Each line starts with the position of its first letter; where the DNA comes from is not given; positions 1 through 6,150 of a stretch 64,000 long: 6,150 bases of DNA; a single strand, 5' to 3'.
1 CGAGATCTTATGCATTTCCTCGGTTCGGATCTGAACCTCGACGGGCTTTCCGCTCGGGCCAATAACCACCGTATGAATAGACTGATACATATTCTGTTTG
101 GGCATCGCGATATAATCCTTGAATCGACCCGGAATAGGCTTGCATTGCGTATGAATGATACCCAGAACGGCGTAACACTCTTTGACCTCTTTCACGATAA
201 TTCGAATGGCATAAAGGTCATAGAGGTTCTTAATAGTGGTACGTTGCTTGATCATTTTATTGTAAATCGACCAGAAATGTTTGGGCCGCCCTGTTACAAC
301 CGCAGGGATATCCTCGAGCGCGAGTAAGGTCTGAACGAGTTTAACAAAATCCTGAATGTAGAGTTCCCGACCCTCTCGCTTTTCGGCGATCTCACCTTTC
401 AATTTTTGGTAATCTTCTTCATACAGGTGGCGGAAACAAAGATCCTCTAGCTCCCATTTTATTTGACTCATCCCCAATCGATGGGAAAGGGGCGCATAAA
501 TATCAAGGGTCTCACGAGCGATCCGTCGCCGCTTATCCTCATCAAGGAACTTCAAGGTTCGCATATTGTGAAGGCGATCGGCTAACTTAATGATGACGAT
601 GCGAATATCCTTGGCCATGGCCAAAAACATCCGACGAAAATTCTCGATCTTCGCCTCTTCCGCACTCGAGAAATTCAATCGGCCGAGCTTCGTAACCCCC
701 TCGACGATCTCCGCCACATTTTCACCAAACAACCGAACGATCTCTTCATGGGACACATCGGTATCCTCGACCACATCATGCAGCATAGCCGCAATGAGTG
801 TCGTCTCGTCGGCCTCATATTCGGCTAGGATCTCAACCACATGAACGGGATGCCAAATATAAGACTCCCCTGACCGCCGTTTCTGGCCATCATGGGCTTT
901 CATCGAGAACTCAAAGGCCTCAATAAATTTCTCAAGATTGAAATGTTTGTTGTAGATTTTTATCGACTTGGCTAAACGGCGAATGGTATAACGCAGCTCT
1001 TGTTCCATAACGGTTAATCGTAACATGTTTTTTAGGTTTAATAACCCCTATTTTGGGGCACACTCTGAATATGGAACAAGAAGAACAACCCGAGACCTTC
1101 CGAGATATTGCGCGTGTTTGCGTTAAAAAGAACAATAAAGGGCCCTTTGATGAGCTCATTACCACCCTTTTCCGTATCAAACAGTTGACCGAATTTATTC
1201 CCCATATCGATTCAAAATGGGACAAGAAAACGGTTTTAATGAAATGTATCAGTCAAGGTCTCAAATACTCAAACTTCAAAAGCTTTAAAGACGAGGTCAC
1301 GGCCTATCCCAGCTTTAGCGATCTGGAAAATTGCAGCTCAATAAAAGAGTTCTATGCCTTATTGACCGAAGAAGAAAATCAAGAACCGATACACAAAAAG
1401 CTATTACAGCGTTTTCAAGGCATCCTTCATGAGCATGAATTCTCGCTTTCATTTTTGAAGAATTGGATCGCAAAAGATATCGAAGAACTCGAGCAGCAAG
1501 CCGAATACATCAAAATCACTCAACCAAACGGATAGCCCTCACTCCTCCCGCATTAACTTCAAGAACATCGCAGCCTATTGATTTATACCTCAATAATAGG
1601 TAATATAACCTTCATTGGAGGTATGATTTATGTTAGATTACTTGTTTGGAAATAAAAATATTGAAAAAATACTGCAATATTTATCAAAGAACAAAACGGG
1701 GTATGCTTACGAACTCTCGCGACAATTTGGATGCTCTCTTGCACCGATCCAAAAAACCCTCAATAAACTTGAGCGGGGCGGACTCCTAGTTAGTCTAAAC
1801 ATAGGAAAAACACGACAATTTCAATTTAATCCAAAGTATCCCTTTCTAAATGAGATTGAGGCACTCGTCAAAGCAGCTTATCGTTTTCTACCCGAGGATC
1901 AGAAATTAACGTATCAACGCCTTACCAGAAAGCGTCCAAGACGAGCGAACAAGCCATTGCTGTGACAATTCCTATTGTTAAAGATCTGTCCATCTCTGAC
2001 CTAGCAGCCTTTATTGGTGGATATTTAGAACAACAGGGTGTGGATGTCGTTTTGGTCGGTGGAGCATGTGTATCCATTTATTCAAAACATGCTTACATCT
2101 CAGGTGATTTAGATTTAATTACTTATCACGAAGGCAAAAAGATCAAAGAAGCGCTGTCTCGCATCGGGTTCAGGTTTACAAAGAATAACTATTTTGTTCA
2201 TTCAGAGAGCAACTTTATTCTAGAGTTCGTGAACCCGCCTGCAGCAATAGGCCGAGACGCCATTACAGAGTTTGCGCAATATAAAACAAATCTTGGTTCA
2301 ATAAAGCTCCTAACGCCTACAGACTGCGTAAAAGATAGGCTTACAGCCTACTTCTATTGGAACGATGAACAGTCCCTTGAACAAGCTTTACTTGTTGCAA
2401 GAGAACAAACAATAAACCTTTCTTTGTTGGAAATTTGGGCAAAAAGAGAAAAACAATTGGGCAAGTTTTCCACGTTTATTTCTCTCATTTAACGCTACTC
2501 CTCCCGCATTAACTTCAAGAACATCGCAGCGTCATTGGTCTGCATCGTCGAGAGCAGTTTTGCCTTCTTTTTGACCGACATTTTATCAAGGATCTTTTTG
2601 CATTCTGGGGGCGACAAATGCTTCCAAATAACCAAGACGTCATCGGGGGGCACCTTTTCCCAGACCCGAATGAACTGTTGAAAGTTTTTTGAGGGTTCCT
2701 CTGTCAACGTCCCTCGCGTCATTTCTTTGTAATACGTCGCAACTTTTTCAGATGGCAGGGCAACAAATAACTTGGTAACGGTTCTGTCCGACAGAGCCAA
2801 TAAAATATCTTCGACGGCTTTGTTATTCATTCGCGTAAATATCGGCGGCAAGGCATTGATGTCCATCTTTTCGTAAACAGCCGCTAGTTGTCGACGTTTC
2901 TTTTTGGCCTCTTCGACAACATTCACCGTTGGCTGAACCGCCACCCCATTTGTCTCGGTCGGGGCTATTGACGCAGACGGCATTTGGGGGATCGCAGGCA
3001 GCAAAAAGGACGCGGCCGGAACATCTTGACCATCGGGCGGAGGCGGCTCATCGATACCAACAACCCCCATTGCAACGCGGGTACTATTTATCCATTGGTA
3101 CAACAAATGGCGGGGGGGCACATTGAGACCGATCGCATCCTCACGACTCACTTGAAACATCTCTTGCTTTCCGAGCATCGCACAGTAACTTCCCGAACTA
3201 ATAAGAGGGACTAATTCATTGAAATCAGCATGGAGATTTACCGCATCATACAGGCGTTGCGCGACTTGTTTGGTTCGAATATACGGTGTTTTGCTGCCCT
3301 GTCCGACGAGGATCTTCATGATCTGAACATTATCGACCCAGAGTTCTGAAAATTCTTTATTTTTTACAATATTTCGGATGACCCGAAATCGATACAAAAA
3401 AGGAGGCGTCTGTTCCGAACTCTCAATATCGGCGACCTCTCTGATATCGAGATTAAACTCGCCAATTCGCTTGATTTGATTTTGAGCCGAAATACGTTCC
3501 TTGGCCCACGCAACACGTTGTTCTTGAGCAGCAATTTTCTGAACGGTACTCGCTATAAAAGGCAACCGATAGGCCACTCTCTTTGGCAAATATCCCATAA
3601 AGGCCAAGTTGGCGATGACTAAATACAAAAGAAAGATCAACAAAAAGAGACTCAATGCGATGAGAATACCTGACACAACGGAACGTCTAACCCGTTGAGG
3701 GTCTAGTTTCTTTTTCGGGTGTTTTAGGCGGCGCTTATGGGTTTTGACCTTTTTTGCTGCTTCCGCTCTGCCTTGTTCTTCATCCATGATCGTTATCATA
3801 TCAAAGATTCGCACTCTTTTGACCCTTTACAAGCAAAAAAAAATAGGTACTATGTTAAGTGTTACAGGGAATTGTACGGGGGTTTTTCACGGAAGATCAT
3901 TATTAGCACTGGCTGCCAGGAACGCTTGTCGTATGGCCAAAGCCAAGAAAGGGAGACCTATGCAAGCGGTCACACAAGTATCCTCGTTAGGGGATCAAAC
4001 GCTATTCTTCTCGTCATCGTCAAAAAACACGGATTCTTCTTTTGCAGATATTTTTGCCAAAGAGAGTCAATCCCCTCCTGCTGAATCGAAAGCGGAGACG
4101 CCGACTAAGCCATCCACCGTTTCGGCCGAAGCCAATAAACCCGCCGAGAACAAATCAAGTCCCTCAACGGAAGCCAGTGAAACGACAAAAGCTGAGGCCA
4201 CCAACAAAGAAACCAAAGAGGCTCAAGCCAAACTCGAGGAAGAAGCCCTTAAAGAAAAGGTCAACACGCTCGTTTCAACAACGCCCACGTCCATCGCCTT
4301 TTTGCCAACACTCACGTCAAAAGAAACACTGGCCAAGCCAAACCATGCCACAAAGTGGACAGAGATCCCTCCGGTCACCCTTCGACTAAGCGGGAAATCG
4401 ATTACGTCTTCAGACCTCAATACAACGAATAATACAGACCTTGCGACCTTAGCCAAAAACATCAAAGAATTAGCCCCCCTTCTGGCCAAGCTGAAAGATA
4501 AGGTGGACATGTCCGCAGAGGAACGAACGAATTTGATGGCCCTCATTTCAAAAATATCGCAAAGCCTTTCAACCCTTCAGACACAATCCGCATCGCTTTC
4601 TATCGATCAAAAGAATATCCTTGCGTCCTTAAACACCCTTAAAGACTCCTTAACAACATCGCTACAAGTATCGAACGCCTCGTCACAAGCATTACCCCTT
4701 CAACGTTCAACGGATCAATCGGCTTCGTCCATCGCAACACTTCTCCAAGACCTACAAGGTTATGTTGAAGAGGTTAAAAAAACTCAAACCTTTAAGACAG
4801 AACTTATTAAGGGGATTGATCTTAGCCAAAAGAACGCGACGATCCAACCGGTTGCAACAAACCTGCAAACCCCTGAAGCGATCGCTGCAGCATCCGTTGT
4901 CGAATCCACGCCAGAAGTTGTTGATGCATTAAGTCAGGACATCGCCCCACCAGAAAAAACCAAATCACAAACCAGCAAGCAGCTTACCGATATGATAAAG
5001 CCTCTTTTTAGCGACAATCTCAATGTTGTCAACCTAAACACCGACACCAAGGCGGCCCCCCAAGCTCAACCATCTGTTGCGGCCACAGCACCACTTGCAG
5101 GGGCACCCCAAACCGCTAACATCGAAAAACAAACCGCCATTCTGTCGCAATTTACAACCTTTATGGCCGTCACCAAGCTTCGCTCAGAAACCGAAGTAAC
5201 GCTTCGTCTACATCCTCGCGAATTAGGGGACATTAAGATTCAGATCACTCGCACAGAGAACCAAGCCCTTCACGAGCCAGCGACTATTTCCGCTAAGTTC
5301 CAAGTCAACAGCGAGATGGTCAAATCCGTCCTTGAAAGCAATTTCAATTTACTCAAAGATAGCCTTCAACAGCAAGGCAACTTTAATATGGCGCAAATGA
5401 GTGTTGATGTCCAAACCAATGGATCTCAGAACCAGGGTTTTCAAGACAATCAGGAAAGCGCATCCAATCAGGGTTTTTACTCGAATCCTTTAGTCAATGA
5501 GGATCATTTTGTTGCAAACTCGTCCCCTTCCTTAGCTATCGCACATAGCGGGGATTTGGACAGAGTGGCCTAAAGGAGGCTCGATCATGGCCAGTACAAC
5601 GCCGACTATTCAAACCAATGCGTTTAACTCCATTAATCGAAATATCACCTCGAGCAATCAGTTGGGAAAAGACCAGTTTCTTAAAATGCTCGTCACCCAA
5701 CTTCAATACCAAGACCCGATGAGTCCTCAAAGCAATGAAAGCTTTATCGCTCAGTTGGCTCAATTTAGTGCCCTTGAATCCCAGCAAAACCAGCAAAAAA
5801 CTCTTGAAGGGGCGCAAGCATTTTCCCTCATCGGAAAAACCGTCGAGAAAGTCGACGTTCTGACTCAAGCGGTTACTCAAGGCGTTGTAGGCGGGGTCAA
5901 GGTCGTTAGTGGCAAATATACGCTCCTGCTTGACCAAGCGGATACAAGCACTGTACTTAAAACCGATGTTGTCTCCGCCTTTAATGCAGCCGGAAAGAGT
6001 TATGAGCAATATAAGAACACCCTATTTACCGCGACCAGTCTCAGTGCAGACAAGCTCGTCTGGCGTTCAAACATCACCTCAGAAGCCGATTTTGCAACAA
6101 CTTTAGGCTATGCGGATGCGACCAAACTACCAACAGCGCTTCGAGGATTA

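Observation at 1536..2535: ~920-bp AT-rich two-gene cassette inserted at the 3-prime end of a gene, bounded by perfect 34-bp direct repeats, with no recombinase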

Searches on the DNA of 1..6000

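Call 72: search_rna_families(source=window, start=1, end=6000, threshold=evalue, max_evalue=1)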
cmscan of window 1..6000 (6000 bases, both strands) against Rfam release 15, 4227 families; matches with E-value up to 1: 0.
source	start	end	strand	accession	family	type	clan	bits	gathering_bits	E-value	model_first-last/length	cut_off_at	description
